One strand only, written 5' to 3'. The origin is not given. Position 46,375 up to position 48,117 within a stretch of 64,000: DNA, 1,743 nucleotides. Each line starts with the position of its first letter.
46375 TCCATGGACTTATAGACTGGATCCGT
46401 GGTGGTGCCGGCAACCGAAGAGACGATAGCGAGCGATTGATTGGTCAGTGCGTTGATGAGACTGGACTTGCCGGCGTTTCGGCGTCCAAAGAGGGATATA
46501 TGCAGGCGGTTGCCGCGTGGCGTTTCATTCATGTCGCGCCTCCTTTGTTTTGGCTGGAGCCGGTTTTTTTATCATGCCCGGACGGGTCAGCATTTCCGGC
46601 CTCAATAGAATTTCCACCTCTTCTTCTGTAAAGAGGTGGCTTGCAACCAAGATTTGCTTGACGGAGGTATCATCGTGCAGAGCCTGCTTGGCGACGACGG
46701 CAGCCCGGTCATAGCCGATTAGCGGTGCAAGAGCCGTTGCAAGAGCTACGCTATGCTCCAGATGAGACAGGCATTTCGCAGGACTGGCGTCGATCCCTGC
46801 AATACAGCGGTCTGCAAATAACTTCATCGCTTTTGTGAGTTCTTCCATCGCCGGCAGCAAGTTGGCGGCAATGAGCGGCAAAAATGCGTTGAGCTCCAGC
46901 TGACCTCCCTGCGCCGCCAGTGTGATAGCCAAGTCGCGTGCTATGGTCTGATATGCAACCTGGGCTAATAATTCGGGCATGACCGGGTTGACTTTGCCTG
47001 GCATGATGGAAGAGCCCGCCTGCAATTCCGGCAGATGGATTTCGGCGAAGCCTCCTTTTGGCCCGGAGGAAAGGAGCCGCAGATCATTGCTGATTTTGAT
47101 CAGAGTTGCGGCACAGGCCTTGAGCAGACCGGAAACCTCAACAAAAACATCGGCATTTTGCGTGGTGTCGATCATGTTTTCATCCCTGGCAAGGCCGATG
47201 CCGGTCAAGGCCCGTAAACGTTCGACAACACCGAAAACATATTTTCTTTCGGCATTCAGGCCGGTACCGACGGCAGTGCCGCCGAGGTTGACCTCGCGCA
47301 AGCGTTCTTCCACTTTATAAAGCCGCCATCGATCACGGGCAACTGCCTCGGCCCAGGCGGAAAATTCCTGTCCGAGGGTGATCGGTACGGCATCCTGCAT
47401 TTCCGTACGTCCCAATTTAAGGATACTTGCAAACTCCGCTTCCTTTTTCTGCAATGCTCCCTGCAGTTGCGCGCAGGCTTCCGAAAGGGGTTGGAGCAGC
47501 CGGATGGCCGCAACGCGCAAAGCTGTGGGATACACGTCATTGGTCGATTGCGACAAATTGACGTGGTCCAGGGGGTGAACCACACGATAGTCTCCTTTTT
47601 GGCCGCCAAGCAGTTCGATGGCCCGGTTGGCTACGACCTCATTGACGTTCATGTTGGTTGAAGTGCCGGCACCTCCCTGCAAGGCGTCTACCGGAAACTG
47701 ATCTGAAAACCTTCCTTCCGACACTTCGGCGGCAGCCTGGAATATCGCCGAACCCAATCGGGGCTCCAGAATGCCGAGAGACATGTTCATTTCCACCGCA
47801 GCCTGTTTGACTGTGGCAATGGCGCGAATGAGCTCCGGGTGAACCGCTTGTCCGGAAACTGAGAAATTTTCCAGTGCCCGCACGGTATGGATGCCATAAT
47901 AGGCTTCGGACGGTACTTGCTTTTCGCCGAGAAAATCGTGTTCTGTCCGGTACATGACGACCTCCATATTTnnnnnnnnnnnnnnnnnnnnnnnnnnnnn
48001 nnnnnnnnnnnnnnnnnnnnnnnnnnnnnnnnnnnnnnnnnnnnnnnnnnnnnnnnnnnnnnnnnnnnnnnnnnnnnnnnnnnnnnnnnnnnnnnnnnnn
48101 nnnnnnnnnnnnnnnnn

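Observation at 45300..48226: hydF - aspartase - TM1266-like ACT gene trio without hydE/hydG in the window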

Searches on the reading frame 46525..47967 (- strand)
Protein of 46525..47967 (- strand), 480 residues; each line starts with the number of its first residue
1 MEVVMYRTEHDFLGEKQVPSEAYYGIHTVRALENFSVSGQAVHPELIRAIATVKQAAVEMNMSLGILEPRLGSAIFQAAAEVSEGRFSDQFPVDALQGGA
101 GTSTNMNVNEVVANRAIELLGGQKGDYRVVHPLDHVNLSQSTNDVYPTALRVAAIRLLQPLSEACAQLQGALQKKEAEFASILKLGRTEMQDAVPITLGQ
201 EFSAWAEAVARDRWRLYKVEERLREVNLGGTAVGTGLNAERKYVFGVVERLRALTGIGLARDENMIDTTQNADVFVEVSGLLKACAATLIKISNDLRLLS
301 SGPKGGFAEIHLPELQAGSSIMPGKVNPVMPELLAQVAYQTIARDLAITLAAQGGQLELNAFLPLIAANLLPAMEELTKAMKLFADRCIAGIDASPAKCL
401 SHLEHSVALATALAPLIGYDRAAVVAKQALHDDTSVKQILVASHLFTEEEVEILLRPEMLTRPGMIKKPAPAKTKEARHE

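Call 3: search_protein_families(library=ncbifam, proteins=[window:46525-47967:-], max_evalue=0.001)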
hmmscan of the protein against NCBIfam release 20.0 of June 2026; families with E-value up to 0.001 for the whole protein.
window:46525-47967:- (480 aa): 19 families
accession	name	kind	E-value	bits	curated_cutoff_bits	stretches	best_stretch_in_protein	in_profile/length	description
NF008909.0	PRK12273.1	subfamily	2.2e-200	666.5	510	1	5-468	4-469/474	aspartate ammonia-lyase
TIGR00839.1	aspA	equivalog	2.6e-171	570.6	681.2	1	7-468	1-464/468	aspartate ammonia-lyase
NF011092.0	PRK14515.1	subfamily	3.7e-157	524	876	1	7-465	12-470/479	aspartate ammonia-lyase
TIGR00979.1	fumC_II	equivalog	1.3e-137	459.3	664.75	1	6-460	1-456/458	class II fumarate hydratase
NF009089.0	PRK12425.1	equivalog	2.7e-117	392.4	840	1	5-464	1-461/464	class II fumarate hydratase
TIGR02426.1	protocat_pcaB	equivalog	8.2e-23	80.9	355.75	1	48-341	16-288/338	3-carboxy-cis,cis-muconate cycloisomerase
TIGR00928.1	purB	equivalog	2.9e-19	69.2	326.2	1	142-332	97-281/436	adenylosuccinate lyase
TIGR00838.1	argH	equivalog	3.2e-19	69.3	279.5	1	135-414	100-369/455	argininosuccinate lyase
NF006554.0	PRK09053.1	equivalog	2e-18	66.4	595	1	138-455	105-419/453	3-carboxy-cis,cis-muconate cycloisomerase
NF004631.0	PRK05975.1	equivalog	5.7e-18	65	371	1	134-338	100-292/352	3-carboxy-cis,cis-muconate cycloisomerase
NF052536.2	CoM_syn_XcbD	exception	8.4e-14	51.1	600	1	148-338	113-296/443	3-sulfopropionylcysteine synthase XcbD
NF002563.0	PRK02186.1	subfamily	1.1e-13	50.4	625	1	136-415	510-780/890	argininosuccinate lyase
NF006500.1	PRK08937.2-4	subfamily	7e-13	48.1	626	1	136-347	101-305/448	adenylosuccinate lyase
NF052535.1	CoM_syn_XcbC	exception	1.3e-12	47.3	575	1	149-415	118-373/495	2-phosphosulfolactate phosphatase XcbC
NF008964.0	PRK12308.1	equivalog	1.9e-11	43.1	657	1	139-414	106-371/624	argininosuccinate lyase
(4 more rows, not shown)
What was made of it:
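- Checked: It falls below the stricter TIGR00839 equivalog cutoff (570.6 < 681.2) (call 3).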

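Call 4: search_protein_families(library=pfam, proteins=[window:46525-47967:-], max_evalue=0.001)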
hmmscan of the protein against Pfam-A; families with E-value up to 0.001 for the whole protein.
window:46525-47967:- (480 aa): 2 families
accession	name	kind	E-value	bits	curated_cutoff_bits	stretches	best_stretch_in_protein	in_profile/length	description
PF00206.25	Lyase_1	-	1.7e-88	297.5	27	1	14-340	1-309/312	Lyase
PF10415.14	FumaraseC_C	-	6.2e-17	62.2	32.5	1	409-461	1-53/54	Fumarase C C-terminus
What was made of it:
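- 46525..47967 (-): Aspartate ammonia-lyase (AspA/AspB type). The likely true start is 47955 (476 aa). NF008909 666.5 bits (cutoff 510), Lyase_1 and FumaraseC_C (calls 3, 4).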

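Call 17: find_homologous_proteins(query=window:46525-47955:-, max_evalue=1e-30)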
Query window:46525-47955:- (476 aa): 8000 proteins with E <= 1e-30 among 8000 candidates; the best 120 are listed.
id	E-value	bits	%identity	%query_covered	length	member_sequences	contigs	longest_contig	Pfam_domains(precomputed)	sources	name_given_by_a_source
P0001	0.0e+0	1033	100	100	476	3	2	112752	PF10415.15,PF00206.26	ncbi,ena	-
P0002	8.7e-276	933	89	100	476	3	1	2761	PF10415.15,PF00206.26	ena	-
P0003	6.8e-263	890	85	100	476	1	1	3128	PF10415.15,PF00206.26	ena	-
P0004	2.8e-262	888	84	100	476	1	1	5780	PF10415.15,PF00206.26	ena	-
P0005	9.8e-262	887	85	100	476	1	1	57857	PF10415.15,PF00206.26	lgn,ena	-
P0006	1.4e-261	886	84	100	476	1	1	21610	PF10415.15,PF00206.26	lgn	-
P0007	3.4e-261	885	85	99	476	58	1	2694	PF10415.15,PF00206.26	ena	-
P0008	7.5e-261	884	84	100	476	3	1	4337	PF10415.15,PF00206.26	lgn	-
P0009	3.3e-260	882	84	100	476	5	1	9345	PF10415.15,PF00206.26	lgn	-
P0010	5.1e-260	881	84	100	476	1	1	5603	PF10415.15,PF00206.26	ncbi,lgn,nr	ncbi:MAG TPA: aspartate ammonia-lyase [Negativicutes bacterium]|nr:aspartate ammonia-lyase [Negativi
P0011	6.3e-260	881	84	100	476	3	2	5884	PF10415.15,PF00206.26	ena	-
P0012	8.3e-260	880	84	100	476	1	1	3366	PF10415.15,PF00206.26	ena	-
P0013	1.2e-259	880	84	100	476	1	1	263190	PF10415.15,PF00206.26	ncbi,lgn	-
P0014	1.2e-259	880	84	100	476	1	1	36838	PF10415.15,PF00206.26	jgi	-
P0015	1.7e-259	879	83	100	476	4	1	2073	PF10415.15,PF00206.26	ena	-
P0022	7.3e-259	877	84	100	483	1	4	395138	PF10415.15,PF00206.26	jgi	jgi:aspartate ammonia-lyase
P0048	2.9e-252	855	82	100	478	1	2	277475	PF10415.15,PF00206.26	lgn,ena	-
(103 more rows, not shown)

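Call 26: search_solved_structures(query=window:46525-47955:-, max_evalue=1e-40, show_alignments=3)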
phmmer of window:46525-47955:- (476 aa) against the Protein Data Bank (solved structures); distinct sequences matched with E-value up to 1e-40: 46.
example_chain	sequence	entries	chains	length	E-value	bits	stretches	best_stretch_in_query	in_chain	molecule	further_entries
1j3u_A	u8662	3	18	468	3.8e-143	481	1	3-462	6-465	aspartase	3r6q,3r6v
8rj0_A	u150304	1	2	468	7.4e-139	466.8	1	3-462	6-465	Aspartate ammonia-lyase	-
3oce_A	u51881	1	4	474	4.7e-135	454.3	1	1-456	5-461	Fumarate lyase:Delta crystallin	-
8rj1_A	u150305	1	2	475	5.7e-135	454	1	2-461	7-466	Aspartate ammonia lyase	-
3ocf_A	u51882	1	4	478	1.5e-134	452.6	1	1-442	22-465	Fumarate lyase:Delta crystallin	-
3r6y_A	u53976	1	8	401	3.1e-130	438.4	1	3-393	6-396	Aspartase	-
6wng_A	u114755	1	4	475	2.1e-125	422.5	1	2-459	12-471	Aspartate ammonia-lyase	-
1jsw_A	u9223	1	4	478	3.4e-122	411.9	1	3-461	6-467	L-ASPARTATE AMMONIA-LYASE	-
4hgv_A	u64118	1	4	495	2.3e-116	392.7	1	3-459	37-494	Fumarate hydratase class II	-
5d6b_A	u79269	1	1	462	2.4e-112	379.5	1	2-456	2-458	Fumarate hydratase, mitochondrial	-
5upp_A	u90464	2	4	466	2.5e-112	379.4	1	2-456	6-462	Fumarate hydratase, mitochondrial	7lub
3e04_A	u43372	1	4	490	3e-112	379.2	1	2-456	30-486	Fumarate hydratase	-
3tv2_A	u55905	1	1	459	3.4e-112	379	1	3-456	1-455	Fumarate hydratase, class II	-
36ad_A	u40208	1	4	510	3.5e-112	379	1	2-456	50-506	Fumarate hydratase, mitochondrial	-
6v8f_A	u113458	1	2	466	8.9e-112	377.6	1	2-456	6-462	Fumarate hydratase, mitochondrial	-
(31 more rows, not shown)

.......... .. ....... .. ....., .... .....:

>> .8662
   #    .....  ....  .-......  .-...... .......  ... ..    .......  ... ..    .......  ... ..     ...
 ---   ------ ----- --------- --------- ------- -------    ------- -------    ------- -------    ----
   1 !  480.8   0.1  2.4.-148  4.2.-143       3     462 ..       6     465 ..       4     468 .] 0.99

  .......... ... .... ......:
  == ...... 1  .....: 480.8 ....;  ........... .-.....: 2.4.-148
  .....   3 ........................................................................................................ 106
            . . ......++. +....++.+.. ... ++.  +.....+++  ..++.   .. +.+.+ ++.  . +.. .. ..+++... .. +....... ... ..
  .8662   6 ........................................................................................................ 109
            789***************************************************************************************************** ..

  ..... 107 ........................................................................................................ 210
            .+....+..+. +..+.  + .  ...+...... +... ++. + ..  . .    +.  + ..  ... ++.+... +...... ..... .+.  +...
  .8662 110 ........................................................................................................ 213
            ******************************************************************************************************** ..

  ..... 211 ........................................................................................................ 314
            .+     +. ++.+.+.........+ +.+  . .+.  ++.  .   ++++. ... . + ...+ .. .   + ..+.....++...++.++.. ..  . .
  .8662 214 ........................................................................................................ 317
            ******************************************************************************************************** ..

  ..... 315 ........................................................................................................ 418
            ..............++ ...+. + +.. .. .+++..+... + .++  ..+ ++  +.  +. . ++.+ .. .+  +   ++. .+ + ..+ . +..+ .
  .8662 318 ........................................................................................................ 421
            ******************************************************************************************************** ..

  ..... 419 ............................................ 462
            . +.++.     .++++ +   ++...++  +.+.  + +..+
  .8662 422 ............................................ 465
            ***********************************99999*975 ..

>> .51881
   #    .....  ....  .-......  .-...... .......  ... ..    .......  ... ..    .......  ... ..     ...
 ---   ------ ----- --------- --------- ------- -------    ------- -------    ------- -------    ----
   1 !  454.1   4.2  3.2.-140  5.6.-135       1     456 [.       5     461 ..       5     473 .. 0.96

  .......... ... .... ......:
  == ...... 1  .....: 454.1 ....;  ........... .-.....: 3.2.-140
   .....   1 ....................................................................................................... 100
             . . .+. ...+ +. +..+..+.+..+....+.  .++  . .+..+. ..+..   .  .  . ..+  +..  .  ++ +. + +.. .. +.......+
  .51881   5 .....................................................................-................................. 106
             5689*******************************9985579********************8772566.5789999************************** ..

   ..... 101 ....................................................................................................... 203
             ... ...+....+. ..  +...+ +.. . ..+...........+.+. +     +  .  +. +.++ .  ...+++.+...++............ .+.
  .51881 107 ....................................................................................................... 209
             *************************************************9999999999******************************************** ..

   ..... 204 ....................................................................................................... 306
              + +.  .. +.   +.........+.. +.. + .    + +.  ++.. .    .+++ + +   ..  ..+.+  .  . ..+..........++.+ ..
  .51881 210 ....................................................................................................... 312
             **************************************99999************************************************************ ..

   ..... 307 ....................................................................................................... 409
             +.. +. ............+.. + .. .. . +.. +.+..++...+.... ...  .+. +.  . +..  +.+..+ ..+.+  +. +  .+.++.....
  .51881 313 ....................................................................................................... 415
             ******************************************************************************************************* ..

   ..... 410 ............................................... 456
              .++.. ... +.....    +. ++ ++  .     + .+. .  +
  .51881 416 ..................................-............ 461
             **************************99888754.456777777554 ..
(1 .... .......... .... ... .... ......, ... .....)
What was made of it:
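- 46525..47967 (-): Best solved relative is Bacillus AspB 1J3U, E=3.8e-143 (call 26).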

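Call 31: find_encoding_contigs(protein=P0013, flank=4000, max_places=2)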
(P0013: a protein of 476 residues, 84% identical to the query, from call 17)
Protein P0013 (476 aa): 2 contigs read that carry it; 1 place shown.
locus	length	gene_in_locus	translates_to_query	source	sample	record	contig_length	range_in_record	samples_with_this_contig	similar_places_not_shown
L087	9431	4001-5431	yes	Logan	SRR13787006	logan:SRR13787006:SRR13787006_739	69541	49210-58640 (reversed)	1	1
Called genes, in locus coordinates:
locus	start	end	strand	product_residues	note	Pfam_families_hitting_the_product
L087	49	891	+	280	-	PF00015:MCPsignal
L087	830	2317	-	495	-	PF13231:PMT_2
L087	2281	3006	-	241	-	PF00535:Glycos_transf_2, PF13641:Glyco_tranf_2_3 (weak)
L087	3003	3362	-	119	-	PF04138:GtrA_DPMS_TM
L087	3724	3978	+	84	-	PF21699:TM1266-like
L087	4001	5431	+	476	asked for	PF00206:Lyase_1, PF10415:FumaraseC_C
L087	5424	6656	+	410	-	PF00350:Dynamin_N (faint), PF01926:MMR_HSR1, PF02421:FeoB_N, PF03193:RsgA_GTPase (faint), PF00009:GTP_EFTU, PF18128:HydF_dimer, PF18133:HydF_tetramer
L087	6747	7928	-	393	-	PF13458:Peripla_BP_6, PF13433:Peripla_BP_5, PF01094:ANF_receptor, PF13433:Peripla_BP_5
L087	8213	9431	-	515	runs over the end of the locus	PF00171:Aldedh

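Call 32: find_encoding_contigs(protein=P0022, flank=4000, max_places=2)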
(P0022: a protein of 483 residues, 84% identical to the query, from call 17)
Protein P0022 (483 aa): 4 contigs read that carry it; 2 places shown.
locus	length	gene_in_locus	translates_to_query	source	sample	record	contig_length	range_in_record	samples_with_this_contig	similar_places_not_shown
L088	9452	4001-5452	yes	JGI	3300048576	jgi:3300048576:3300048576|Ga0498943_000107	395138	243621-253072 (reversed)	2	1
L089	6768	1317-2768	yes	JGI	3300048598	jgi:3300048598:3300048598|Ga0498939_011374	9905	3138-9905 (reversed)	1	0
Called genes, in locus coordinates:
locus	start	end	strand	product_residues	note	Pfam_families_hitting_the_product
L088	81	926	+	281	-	PF00015:MCPsignal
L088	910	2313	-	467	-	PF13231:PMT_2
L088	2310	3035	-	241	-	PF00535:Glycos_transf_2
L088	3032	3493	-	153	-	PF04138:GtrA_DPMS_TM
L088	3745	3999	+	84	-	PF21699:TM1266-like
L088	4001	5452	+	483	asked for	PF00206:Lyase_1, PF10415:FumaraseC_C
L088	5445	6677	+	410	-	PF00350:Dynamin_N (faint), PF01926:MMR_HSR1, PF02421:FeoB_N, PF03193:RsgA_GTPase (faint), PF00009:GTP_EFTU (weak), PF18128:HydF_dimer, PF18133:HydF_tetramer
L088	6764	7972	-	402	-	PF13433:Peripla_BP_5, PF13458:Peripla_BP_6, PF01094:ANF_receptor, PF13433:Peripla_BP_5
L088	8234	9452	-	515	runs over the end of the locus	PF00171:Aldedh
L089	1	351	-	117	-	?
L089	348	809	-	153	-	PF04138:GtrA_DPMS_TM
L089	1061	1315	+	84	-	PF21699:TM1266-like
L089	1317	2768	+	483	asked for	PF00206:Lyase_1, PF10415:FumaraseC_C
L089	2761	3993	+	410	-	PF00350:Dynamin_N (faint), PF01926:MMR_HSR1, PF02421:FeoB_N, PF03193:RsgA_GTPase (faint), PF00009:GTP_EFTU (weak), PF18128:HydF_dimer, PF18133:HydF_tetramer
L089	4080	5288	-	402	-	PF13433:Peripla_BP_5, PF13458:Peripla_BP_6, PF01094:ANF_receptor, PF13433:Peripla_BP_5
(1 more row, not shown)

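Call 33: find_encoding_contigs(protein=P0048, flank=4000, max_places=2)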
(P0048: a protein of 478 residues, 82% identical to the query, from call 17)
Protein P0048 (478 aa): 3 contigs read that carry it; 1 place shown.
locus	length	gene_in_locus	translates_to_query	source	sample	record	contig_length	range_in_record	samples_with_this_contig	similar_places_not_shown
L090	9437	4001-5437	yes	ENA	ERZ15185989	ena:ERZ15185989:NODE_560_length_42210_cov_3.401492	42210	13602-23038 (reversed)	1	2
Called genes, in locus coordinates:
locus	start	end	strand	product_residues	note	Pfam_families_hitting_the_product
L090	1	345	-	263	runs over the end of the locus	PF00528:BPD_transp_1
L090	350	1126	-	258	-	PF00005:ABC_tran, PF13304:AAA_21 (faint)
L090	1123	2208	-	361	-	PF13379:NMT1_2, PF09084:NMT1, PF12974:Phosphonate-bd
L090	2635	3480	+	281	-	PF00015:MCPsignal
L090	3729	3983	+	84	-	PF21699:TM1266-like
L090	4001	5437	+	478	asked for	PF00206:Lyase_1, PF10415:FumaraseC_C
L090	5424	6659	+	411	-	PF01926:MMR_HSR1, PF02421:FeoB_N (weak), PF03193:RsgA_GTPase (faint), PF00350:Dynamin_N (faint), PF00009:GTP_EFTU (weak), PF18128:HydF_dimer, PF18133:HydF_tetramer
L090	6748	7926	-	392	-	PF13433:Peripla_BP_5, PF13458:Peripla_BP_6, PF01094:ANF_receptor, PF13433:Peripla_BP_5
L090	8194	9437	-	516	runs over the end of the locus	PF00221:Lyase_aromatic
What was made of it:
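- Relatives at about 84% identity keep the stand-alone trio while the flanking genes differ (calls 31-33).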
